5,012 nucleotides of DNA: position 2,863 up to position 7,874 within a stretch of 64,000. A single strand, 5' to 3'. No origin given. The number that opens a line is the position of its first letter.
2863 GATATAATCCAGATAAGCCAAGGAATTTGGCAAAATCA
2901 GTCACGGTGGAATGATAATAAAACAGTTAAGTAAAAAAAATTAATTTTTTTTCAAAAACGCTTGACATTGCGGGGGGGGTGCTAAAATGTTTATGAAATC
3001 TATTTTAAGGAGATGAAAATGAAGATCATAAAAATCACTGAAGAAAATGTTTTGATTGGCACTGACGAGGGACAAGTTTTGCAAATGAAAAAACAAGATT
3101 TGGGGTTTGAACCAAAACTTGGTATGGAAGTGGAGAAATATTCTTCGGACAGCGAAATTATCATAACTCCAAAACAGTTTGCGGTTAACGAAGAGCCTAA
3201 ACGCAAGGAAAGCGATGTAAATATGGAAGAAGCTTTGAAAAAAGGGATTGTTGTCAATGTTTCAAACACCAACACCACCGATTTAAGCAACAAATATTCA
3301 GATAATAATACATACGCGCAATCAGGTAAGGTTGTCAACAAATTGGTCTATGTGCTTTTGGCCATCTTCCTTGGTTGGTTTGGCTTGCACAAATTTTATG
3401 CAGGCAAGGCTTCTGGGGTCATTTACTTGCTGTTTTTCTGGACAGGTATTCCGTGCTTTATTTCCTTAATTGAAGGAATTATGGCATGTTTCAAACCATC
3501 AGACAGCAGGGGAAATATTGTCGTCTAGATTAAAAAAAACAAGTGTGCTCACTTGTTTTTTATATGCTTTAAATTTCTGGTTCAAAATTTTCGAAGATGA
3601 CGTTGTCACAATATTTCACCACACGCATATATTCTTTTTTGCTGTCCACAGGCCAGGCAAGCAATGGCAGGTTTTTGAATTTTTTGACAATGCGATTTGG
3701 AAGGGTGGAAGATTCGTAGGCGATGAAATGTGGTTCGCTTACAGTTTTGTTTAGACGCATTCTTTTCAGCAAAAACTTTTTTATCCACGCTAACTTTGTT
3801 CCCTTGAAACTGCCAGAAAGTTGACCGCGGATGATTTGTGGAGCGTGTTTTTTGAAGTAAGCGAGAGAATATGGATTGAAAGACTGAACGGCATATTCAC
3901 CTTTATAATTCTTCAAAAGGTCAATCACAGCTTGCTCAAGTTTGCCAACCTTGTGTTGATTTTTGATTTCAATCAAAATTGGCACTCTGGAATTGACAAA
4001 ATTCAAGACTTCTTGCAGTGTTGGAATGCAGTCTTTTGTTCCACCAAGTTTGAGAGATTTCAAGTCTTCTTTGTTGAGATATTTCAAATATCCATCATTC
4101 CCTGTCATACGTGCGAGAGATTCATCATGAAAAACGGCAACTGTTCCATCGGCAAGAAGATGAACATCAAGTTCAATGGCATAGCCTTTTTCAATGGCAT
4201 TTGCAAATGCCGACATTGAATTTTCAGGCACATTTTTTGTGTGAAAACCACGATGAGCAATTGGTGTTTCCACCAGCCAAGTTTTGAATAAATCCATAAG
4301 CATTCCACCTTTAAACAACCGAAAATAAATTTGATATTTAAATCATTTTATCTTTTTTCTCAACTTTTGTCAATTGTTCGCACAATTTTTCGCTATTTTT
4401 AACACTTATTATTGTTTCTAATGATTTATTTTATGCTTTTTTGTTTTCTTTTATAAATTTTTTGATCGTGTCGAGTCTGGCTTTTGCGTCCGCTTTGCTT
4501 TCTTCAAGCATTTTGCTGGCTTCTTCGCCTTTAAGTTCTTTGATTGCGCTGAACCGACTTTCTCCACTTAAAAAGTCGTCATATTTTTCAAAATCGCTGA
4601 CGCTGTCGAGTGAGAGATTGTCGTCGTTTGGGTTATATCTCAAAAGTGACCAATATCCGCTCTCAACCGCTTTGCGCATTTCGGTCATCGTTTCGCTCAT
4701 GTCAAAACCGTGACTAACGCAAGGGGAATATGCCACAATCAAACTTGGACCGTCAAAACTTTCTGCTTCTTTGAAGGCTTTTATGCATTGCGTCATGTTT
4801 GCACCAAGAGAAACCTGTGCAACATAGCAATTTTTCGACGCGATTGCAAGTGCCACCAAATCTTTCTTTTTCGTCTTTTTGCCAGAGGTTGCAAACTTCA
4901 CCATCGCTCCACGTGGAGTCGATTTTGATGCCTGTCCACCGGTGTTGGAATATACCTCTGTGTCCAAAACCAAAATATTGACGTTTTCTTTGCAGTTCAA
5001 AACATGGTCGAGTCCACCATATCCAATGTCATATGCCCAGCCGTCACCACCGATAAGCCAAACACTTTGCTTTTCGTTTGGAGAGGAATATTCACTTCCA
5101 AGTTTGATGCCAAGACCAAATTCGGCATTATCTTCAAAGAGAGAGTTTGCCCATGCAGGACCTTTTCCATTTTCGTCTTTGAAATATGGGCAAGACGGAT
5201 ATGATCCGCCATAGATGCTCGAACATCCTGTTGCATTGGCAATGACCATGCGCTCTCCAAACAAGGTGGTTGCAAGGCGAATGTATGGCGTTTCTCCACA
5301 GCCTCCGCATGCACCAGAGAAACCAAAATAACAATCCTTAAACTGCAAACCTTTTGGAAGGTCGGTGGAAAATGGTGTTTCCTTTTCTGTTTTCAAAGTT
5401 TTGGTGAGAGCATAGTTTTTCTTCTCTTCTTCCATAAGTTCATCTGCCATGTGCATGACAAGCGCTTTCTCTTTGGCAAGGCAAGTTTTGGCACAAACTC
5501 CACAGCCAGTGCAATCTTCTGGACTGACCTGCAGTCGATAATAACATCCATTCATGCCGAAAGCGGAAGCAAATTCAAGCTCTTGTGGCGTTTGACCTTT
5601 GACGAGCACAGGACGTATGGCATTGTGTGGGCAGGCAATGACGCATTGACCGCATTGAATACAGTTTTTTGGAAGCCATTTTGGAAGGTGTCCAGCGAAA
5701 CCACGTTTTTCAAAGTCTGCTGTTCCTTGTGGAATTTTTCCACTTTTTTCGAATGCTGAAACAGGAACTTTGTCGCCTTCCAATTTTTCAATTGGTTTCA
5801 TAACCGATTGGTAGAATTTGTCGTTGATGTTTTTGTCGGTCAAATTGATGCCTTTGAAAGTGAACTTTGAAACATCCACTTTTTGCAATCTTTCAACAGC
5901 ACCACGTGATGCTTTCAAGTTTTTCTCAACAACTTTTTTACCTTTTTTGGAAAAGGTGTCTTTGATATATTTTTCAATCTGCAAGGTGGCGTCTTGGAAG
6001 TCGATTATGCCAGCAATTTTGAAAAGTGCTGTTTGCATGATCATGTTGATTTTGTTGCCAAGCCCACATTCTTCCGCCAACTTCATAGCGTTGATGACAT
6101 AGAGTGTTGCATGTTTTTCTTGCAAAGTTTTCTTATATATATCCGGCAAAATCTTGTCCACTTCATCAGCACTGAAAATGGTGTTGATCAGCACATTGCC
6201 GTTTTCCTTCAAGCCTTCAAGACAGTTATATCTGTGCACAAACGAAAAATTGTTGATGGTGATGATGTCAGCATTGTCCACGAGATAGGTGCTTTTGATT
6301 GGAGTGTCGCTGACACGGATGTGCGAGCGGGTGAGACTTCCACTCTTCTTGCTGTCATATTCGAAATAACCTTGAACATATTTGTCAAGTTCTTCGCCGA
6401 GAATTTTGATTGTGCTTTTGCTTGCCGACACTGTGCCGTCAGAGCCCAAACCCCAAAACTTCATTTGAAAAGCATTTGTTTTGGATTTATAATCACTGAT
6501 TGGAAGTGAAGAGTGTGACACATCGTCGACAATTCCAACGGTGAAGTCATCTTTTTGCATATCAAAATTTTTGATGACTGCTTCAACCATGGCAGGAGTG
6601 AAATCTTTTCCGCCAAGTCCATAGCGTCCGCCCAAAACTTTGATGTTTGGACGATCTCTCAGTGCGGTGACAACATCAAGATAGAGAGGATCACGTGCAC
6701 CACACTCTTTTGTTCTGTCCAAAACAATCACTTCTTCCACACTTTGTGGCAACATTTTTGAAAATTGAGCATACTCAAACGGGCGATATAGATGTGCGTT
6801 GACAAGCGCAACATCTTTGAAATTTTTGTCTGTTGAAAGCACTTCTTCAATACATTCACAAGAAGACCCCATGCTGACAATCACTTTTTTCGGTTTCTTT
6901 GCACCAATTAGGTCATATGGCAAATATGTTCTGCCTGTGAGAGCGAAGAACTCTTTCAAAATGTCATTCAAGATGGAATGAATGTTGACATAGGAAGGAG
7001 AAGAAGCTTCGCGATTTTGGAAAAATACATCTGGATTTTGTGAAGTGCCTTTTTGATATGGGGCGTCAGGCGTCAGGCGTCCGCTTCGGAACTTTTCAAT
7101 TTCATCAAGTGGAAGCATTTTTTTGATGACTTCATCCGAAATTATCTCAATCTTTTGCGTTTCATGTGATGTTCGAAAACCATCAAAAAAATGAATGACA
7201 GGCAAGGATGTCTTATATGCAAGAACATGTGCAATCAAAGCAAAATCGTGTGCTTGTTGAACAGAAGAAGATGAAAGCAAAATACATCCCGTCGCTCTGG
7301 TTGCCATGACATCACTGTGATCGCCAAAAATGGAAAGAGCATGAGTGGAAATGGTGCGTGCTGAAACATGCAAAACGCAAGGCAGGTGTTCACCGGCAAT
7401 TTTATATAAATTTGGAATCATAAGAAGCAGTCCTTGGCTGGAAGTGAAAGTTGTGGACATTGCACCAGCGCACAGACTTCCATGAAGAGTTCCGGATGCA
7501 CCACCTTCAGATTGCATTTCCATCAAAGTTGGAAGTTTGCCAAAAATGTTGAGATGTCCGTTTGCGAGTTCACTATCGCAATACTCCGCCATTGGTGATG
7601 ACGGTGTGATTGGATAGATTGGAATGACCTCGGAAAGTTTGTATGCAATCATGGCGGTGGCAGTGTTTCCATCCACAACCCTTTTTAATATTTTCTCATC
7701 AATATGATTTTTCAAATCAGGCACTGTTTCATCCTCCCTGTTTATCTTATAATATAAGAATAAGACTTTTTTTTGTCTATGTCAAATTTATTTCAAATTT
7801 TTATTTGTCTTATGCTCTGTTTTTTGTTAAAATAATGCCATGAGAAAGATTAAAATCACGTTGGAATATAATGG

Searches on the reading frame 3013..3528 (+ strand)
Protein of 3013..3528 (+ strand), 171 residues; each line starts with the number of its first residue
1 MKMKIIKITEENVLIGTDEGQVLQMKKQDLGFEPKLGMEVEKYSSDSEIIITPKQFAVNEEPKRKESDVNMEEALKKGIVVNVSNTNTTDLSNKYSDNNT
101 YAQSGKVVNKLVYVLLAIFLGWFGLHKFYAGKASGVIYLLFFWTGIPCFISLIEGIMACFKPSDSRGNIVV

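Call 55: find_encoding_contigs(protein=window:3013-3528:+, flank=1500, max_places=10)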
Protein window:3013-3528:+ (171 aa): no gene with exactly this product is on record in the collection.

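Call 58: search_protein_families(library=pfam, proteins=[window:3013-3528:+], max_evalue=0.1)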
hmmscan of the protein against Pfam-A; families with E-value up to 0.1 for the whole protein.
window:3013-3528:+ (171 aa): 2 families
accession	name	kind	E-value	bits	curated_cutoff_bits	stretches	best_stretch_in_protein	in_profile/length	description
PF05154.21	TM2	-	4.1e-15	56.2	27.9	1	108-156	3-51/51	TM2 domain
PF03842.18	Silic_transp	-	0.069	11.9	26.8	1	3-77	421-498/513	Silicon transporter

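Call 59: find_encoding_contigs(protein=window:3019-3528:+, flank=1500, max_places=10)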
Protein window:3019-3528:+ (169 aa): 1 contig read that carries it; 1 place shown.
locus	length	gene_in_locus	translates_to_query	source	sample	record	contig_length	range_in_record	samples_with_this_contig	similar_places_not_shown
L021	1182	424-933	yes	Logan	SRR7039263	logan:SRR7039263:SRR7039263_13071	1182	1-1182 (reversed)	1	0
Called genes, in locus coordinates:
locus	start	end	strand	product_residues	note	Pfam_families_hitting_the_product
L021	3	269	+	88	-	?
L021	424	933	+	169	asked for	PF05154:TM2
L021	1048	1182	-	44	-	?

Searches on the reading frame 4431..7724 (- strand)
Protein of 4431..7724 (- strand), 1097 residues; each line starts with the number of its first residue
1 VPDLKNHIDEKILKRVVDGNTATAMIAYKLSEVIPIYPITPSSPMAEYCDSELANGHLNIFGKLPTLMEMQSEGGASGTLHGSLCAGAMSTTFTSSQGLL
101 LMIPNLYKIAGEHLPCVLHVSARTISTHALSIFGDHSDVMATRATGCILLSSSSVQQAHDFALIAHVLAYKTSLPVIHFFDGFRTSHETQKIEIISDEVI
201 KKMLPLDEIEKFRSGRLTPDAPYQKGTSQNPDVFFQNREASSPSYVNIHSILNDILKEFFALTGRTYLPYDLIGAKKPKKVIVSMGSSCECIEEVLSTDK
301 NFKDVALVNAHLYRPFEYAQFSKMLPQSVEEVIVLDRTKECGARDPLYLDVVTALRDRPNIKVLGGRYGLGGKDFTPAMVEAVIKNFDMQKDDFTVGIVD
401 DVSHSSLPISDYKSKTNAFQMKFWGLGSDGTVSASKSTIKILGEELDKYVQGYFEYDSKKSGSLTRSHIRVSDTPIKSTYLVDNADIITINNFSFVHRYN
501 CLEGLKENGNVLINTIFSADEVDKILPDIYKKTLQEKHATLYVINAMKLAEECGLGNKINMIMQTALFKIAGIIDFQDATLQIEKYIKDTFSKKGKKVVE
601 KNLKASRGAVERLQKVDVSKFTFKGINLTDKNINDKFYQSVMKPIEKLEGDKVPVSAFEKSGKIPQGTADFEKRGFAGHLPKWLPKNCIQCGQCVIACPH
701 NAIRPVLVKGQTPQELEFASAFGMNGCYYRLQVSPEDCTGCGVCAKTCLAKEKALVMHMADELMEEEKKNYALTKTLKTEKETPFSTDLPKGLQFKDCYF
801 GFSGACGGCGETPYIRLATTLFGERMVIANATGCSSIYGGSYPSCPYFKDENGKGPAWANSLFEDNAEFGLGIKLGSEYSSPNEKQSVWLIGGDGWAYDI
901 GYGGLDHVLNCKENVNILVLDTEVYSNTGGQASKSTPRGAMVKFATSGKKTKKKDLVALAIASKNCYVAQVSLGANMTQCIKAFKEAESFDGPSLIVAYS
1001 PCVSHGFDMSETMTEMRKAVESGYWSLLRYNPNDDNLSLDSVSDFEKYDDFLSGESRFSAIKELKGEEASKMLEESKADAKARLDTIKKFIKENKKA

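Call 86: search_protein_families(library=pfam, proteins=[window:4431-7724:-], max_evalue=0.00001)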
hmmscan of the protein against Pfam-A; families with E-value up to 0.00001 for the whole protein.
window:4431-7724:- (1097 aa): 12 families
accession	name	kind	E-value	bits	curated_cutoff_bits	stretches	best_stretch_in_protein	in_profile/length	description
PF01855.24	POR_N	-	5.4e-74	249.3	27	1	27-252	3-226/231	Pyruvate flavodoxin/ferredoxin oxidoreductase, thiamine diP-bdg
PF01558.24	POR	-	6.4e-33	114.8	27.4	1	427-609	1-171/173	Pyruvate ferredoxin/flavodoxin oxidoreductase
PF10371.14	EKR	-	1.3e-12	47.8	27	1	635-677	13-55/55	Domain of unknown function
PF02775.26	TPP_enzyme_C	-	4.8e-12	46.4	21.9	1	868-997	31-150/151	Thiamine pyrophosphate enzyme, C-terminal TPP binding domain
PF17147.9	PFOR_II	-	2.2e-10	41.2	27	1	280-378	3-100/102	Pyruvate:ferredoxin oxidoreductase core domain II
PF12838.12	Fer4_7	-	2.5e-08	34.7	27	1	687-749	1-49/52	4Fe-4S dicluster domain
PF00037.32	Fer4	-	4.1e-08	33.2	21.1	1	682-704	2-24/24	4Fe-4S binding domain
PF12837.12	Fer4_6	-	1.1e-07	31.9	25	1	681-703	2-24/24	4Fe-4S binding domain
PF13484.11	Fer4_16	-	1.2e-06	29.6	30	1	687-748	1-63/66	4Fe-4S double cluster binding domain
PF13237.11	Fer4_10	-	1.5e-06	28.4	25.5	0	685-700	6-21/53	4Fe-4S dicluster domain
PF12800.12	Fer4_4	-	4.1e-06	27.1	24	0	685-699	1-15/17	4Fe-4S binding domain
PF13187.11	Fer4_9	-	9.2e-06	26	27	0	687-749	1-48/52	4Fe-4S dicluster domain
